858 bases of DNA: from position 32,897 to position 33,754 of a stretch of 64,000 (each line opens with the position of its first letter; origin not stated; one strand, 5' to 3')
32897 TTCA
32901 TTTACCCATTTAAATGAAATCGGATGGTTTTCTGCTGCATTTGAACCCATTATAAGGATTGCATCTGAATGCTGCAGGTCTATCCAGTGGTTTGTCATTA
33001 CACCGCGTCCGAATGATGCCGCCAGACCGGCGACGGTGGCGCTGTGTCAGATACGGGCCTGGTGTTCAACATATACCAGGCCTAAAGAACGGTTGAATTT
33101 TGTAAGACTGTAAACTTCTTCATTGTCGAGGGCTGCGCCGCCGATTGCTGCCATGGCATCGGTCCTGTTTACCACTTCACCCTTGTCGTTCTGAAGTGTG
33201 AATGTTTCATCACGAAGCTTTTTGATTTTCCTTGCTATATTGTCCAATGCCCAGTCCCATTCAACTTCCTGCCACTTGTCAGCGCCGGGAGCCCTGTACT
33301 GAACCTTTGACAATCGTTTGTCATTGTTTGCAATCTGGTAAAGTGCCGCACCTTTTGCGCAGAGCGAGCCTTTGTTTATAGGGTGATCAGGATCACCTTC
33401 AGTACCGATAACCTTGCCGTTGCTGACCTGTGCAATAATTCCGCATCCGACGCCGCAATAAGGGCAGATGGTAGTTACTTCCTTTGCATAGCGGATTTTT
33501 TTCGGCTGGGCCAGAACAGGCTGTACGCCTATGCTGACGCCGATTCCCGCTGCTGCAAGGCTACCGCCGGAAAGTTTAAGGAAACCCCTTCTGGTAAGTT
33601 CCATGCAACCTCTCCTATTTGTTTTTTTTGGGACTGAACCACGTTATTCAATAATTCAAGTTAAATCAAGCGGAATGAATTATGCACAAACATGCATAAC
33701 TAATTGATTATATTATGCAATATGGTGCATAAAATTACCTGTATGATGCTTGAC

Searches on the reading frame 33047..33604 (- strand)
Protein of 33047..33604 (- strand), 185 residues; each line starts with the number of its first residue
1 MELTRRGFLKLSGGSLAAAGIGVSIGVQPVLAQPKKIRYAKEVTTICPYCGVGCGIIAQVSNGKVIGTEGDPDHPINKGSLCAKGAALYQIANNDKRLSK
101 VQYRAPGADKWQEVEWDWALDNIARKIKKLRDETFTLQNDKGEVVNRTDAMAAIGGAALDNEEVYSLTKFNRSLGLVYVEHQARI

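Call 6: search_protein_families(library=pfam, proteins=[window:33047-33604:-])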
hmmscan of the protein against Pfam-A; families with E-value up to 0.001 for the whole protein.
window:33047-33604:- (185 aa): 1 family
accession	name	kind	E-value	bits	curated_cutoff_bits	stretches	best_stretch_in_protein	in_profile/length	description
PF04879.21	Molybdop_Fe4S4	-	3.2e-22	78.7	22.7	1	41-94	2-55/55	Molybdopterin oxidoreductase Fe4S4 domain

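Call 41: find_related_loci(query=window:33047-33604:-, collection=metagenome_contigs, flank=3000)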
Query window:33047-33604:- (185 aa) in metagenome_contigs; peptide patterns used: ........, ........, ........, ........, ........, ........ (x = any residue, [..] = any of these).
600 stretches matched a pattern (row limit reached: there are more); 256 encode a relative of the query (tblastn E <= 1e-3); the best 80 are kept; 80 distinct loci.
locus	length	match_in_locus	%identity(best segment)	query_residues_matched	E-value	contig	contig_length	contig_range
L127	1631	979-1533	88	1-185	2e-118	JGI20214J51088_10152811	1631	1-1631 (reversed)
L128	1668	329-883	86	1-185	5e-117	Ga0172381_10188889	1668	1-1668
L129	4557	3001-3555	90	1-185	3e-107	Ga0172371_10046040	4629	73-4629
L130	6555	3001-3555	77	1-185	3e-99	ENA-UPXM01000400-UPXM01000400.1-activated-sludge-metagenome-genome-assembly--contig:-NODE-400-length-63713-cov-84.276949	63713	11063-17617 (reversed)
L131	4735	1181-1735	77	1-185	5e-99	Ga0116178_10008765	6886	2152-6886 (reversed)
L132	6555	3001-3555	77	1-185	5e-99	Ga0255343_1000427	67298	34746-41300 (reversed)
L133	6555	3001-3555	76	1-185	3e-97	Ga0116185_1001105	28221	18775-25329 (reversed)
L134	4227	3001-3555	77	1-185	3e-97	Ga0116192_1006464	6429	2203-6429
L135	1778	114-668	76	1-185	1e-102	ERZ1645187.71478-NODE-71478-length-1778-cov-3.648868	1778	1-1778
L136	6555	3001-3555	76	1-185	5e-97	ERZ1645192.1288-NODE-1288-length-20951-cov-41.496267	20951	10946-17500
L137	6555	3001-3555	74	1-185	2e-96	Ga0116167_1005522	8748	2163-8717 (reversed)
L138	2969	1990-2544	75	1-185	1e-98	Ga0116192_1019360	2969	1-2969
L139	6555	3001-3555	76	1-185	5e-96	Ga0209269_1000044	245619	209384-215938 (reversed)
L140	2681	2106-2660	75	1-185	8e-99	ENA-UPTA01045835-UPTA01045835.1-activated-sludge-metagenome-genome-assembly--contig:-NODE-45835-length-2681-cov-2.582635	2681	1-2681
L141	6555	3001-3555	74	1-185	9e-96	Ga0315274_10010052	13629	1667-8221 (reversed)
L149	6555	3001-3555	69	1-185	2e-90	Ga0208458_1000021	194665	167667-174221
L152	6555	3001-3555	74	1-185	3e-85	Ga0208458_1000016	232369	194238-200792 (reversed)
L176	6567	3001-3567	57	1-185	4e-72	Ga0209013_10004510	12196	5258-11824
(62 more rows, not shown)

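Call 44: search_protein_families(library=pfam, proteins=[L130:2464-2814:-, L130:1846-2454:-, L129:1696-2592:-, L129:1206-1703:-, L136:2026-2874:+, L136:1361-2029:+, L138:1047-1793:+, L140:1259-2032:+, L152:1386-1964:+, L149:1988-2941:+])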
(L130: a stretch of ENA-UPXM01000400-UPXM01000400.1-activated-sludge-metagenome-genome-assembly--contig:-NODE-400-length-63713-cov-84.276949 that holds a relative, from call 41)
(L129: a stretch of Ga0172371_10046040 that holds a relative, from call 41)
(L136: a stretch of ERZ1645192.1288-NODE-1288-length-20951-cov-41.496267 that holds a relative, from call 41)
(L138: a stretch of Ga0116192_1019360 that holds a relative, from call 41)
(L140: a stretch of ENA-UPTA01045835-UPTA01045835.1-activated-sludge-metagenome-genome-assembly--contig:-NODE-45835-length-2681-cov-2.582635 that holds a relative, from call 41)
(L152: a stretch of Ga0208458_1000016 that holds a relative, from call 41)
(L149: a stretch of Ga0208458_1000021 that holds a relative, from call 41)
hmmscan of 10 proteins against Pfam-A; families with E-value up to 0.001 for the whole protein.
L130:2464-2814:- (116 aa): 0 families

L130:1846-2454:- (202 aa): 0 families

L129:1696-2592:- (298 aa): 2 families
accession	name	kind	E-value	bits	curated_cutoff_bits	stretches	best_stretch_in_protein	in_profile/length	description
PF03462.23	PCRF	-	6.9e-47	160.2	24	1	7-146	50-194/194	PCRF domain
PF00472.26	RF-1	-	1.2e-44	151.4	35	1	155-264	2-116/116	RF-1 domain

L129:1206-1703:- (165 aa): 2 families
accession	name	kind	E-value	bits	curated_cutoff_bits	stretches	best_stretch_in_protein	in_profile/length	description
PF00881.29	Nitroreductase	-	6.8e-31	108.1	23.5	2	5-54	1-50/167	Nitroreductase family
PF14512.11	TM1586_NiRdase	-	4.1e-14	53.2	27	1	21-55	157-191/215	Putative TM nitroreductase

L136:2026-2874:+ (282 aa): 0 families

L136:1361-2029:+ (222 aa): 0 families

L138:1047-1793:+ (248 aa): 0 families

L140:1259-2032:+ (257 aa): 0 families

L152:1386-1964:+ (192 aa): 0 families

L149:1988-2941:+ (317 aa): 0 families

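Call 77: search_protein_families(library=ncbifam, max_evalue=1, proteins=[L130:2464-2814:-, L130:1846-2454:-, L136:2026-2874:+, L138:1047-1793:+, L152:1386-1964:+, L149:1988-2941:+])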
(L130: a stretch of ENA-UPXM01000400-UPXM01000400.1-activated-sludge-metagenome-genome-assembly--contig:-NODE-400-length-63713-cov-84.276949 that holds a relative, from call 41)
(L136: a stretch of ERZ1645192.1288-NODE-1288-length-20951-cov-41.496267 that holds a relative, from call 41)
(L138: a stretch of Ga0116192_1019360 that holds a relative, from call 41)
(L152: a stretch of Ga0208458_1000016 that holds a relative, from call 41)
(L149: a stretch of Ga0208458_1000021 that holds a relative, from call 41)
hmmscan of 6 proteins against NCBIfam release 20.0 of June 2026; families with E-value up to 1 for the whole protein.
L130:2464-2814:- (116 aa): 0 families

L130:1846-2454:- (202 aa): 1 family
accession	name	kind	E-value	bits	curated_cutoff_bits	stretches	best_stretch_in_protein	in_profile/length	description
NF041886.1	Rmf_CrpP_fam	subfamily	0.0044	16.6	28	1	102-123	8-30/39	Rmf/CrpP family protein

L136:2026-2874:+ (282 aa): 0 families

L138:1047-1793:+ (248 aa): 0 families

L152:1386-1964:+ (192 aa): 1 family
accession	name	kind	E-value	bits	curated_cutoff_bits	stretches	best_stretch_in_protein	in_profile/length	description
NF047451.1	WxxxWxxW_dom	subfamily_domain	0.012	15.6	40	1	129-148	6-25/37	WxxxWxxW domain-containing protein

L149:1988-2941:+ (317 aa): 0 families

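Call 100: search_protein_families(library=pfam, max_evalue=0.01, proteins=[L176:1446-1802:-, L176:1851-2642:-])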
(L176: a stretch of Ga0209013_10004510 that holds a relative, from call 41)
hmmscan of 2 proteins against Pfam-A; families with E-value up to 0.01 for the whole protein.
L176:1446-1802:- (118 aa): 1 family
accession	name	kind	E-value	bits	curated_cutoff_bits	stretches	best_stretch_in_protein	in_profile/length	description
PF00126.33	HTH_1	-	2.2e-08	34.4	26.6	1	26-85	6-60/60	Bacterial regulatory helix-turn-helix protein, lysR family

L176:1851-2642:- (263 aa): 1 family
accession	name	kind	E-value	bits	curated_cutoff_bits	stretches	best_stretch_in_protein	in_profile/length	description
PF02634.21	FdhD-NarQ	-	2.5e-67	227.5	27.2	1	29-262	2-236/237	FdhD/NarQ family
